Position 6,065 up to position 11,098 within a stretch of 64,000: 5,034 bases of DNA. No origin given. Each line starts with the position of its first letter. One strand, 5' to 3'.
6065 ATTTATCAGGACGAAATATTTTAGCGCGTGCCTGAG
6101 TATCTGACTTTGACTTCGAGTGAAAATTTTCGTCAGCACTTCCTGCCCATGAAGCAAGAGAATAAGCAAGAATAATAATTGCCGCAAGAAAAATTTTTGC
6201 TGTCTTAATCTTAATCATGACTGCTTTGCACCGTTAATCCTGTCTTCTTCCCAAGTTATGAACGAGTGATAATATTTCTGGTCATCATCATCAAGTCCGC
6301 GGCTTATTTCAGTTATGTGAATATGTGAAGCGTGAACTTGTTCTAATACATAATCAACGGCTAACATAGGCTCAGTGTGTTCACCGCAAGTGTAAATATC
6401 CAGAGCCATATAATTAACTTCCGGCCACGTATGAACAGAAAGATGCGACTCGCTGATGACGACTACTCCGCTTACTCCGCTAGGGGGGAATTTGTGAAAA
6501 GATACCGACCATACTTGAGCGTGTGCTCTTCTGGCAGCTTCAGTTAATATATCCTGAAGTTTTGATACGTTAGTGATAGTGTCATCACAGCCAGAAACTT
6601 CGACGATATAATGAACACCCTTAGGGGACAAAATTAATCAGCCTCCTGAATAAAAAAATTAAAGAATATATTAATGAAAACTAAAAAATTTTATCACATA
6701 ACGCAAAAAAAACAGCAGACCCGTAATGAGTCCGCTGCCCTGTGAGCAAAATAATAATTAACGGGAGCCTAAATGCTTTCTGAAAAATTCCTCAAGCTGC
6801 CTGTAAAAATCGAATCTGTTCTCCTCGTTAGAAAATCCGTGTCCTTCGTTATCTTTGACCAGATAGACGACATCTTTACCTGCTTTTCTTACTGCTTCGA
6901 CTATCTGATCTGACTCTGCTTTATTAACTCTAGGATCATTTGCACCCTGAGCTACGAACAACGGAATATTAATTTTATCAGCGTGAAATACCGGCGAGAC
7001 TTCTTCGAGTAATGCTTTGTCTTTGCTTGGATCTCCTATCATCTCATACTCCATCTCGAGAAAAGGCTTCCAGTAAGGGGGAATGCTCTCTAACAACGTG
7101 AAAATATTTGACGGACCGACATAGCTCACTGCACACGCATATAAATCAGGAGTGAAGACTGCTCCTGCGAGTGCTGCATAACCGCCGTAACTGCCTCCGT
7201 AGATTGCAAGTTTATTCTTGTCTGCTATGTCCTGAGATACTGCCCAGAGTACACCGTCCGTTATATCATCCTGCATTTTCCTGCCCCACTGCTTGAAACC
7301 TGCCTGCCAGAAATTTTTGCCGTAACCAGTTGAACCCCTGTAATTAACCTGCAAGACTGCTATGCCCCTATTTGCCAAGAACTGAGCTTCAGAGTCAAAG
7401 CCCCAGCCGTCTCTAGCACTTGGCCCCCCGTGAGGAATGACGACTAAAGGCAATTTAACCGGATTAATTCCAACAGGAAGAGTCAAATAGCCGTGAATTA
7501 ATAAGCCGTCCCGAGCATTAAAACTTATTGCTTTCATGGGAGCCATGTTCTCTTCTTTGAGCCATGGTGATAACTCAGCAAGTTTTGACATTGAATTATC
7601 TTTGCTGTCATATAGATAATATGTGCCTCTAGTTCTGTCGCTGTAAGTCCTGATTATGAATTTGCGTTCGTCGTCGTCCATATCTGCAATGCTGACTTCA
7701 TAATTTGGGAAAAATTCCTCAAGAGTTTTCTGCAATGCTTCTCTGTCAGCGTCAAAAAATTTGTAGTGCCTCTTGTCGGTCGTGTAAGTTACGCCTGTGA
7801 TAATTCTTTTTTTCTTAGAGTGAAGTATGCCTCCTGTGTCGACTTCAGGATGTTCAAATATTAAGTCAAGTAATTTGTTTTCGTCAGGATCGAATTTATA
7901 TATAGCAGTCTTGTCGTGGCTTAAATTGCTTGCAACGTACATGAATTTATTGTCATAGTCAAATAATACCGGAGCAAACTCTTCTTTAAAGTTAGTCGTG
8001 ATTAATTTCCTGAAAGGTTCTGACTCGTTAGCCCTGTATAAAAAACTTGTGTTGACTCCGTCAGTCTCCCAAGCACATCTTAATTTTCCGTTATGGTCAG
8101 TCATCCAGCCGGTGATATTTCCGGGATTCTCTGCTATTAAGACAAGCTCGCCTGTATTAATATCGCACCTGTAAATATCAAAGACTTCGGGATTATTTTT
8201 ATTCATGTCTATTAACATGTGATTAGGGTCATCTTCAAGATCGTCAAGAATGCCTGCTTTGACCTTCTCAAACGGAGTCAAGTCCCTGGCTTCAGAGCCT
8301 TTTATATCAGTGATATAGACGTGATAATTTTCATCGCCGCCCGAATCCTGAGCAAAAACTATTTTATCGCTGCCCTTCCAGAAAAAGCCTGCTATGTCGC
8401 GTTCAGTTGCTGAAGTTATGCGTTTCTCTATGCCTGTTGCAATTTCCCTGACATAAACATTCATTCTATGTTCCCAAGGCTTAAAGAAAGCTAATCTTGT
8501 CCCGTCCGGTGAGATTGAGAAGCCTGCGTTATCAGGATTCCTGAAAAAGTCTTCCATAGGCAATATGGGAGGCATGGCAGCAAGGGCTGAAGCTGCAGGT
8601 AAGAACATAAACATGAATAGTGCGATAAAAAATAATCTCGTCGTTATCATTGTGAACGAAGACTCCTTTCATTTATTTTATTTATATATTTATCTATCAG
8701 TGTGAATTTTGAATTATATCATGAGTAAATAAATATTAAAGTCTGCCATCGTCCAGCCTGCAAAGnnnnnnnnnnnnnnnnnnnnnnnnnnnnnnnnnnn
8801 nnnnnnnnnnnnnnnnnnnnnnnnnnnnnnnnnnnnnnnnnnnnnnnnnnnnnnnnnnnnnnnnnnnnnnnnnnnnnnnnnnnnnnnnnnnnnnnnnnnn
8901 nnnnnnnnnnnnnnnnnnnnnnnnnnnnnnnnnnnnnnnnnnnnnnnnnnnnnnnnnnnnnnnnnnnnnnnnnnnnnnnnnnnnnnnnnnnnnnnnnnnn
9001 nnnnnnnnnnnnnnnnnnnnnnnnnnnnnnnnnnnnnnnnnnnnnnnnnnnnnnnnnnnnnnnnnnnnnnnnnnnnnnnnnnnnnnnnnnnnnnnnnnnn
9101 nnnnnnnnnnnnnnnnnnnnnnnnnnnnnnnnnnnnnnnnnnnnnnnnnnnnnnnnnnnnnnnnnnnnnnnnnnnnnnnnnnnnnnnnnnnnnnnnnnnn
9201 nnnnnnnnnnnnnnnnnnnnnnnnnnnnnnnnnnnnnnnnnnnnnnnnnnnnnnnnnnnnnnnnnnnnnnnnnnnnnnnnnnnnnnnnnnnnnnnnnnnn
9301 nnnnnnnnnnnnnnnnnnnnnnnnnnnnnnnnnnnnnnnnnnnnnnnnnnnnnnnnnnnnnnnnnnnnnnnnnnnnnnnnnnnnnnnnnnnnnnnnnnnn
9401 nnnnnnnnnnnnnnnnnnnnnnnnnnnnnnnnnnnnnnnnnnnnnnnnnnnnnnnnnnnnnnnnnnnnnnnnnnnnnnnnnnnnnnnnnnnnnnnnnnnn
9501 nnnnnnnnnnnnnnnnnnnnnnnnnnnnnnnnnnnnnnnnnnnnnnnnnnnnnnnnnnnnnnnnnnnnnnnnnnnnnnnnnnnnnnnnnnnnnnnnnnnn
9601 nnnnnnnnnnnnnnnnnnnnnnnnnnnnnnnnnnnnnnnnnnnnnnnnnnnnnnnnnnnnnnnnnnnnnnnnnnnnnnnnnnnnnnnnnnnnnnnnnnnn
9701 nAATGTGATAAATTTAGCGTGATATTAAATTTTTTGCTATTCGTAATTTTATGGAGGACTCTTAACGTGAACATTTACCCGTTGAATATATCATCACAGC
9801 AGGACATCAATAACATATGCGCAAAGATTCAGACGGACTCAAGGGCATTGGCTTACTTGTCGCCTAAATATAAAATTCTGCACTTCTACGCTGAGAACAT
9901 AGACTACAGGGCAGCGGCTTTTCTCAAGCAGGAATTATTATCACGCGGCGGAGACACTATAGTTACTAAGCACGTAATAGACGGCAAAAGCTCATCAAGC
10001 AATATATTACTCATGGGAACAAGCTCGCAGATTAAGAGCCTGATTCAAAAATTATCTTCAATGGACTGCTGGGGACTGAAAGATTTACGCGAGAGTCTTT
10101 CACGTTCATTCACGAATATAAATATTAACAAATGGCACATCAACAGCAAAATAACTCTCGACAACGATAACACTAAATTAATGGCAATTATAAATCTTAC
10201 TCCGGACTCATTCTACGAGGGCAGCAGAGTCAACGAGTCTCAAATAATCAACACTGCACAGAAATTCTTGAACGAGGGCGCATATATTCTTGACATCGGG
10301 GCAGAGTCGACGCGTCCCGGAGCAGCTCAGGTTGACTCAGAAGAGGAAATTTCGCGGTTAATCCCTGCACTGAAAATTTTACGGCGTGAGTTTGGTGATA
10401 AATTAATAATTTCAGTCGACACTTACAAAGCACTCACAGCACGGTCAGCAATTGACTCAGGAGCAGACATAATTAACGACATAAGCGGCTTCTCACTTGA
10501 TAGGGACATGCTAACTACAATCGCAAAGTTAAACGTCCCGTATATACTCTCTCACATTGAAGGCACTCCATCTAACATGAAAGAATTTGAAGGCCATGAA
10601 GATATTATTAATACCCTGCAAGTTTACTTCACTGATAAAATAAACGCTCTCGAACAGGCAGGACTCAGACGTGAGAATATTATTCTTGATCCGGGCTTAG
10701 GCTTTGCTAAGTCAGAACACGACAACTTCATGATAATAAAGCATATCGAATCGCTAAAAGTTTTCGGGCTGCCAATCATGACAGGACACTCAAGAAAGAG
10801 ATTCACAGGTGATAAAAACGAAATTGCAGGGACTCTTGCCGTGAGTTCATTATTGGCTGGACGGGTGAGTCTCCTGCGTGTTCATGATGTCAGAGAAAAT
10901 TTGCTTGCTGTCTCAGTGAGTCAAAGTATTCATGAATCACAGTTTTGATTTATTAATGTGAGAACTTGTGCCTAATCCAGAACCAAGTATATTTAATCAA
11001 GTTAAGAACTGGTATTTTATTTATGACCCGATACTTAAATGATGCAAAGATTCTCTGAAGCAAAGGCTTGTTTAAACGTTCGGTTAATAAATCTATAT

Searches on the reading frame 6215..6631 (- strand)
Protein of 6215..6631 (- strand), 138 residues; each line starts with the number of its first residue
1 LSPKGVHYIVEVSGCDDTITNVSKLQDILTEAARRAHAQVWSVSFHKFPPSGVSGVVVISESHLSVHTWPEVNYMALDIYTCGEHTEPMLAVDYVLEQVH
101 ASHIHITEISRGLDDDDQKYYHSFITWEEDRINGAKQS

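Call 21: search_protein_families(library=pfam, proteins=[window:6215-6631:-], max_evalue=0.00001)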
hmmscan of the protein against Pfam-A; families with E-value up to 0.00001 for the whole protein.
window:6215-6631:- (138 aa): 1 family
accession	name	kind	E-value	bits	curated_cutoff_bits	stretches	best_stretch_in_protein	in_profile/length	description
PF02675.21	AdoMet_dc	-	3.4e-37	127.5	25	1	7-112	1-107/107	S-adenosylmethionine decarboxylase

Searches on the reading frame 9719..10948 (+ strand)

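Call 21: search_protein_families(library=pfam, proteins=[window:9719-10948:+], max_evalue=0.00001)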
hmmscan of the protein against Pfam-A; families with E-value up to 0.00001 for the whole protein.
window:9719-10948:+ (409 aa): 1 family
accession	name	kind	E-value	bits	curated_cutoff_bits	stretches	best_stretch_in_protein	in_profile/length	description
PF00809.28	Pterin_bind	-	6.7e-66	222.8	25.5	1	155-378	1-232/244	Pterin binding enzyme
